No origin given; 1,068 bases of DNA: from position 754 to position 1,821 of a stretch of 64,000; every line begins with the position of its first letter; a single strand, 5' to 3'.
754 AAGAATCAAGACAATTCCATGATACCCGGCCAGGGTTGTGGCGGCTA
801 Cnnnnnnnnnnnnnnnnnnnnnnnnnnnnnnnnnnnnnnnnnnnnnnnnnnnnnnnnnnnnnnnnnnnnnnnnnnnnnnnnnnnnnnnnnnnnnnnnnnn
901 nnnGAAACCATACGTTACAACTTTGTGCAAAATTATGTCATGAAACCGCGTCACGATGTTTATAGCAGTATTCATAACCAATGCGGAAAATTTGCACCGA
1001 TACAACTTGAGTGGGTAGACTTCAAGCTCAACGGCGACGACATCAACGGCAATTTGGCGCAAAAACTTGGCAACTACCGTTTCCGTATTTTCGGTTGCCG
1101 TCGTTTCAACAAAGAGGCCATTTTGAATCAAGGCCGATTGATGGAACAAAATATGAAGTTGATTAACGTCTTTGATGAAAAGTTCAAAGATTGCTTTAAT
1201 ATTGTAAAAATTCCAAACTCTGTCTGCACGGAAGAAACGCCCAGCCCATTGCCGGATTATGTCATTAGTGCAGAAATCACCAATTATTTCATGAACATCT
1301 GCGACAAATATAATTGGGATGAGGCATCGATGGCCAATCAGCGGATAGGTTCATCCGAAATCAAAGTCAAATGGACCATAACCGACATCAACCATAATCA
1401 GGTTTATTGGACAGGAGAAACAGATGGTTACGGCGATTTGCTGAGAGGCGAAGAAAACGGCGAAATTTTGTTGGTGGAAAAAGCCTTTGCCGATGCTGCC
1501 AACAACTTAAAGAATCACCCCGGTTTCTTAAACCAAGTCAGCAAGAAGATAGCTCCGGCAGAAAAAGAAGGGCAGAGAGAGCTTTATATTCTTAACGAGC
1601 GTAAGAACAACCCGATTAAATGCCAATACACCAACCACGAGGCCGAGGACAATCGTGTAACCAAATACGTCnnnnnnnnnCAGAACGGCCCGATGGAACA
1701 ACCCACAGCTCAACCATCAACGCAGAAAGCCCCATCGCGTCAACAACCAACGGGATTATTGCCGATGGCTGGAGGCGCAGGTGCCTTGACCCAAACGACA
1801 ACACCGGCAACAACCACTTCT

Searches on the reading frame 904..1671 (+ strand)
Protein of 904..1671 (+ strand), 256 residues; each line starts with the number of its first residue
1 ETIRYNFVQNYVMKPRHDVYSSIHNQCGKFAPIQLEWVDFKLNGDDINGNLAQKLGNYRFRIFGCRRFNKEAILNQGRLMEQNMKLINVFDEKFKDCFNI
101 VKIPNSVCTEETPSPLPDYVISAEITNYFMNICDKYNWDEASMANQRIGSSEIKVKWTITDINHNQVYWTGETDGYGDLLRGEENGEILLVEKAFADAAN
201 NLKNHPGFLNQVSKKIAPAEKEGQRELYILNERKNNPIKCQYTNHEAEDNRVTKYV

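Call 37: predict_structure(alignment_id=A3)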
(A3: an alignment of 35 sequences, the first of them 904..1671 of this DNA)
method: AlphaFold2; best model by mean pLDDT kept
length: 256 residues; sequences in the alignment: 35
mean_pLDDT: 86.8   pTM: 0.81
mean pLDDT of the five models: 86.8, 86.1, 85.9, 85.4, 85.2
residues with pLDDT >= 90: 180; 70-90: 30; 50-70: 33; < 50: 13
segments of 3 or more residues with pLDDT < 50: 9-12
pLDDT, mean of each block of 10 residues (from residue 1): 50 57 80 97 62 85 89 92 95 96 90 93 97 94 94 98 97 98 96 98 95 96 95 90 57 50
secondary structure, 60 per line:
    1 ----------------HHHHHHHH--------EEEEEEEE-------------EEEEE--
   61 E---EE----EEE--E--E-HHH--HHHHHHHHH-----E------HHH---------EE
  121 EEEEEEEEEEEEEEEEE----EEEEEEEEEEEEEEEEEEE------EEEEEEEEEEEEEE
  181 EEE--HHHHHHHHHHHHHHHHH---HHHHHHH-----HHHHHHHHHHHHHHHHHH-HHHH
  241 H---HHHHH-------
elements in order: H17-24 E33-40 E54-58 E71-73 H86-94 E119-137 E142-160 E167-183 H186-202 H206-212 H218-235 H237-241 H245-249
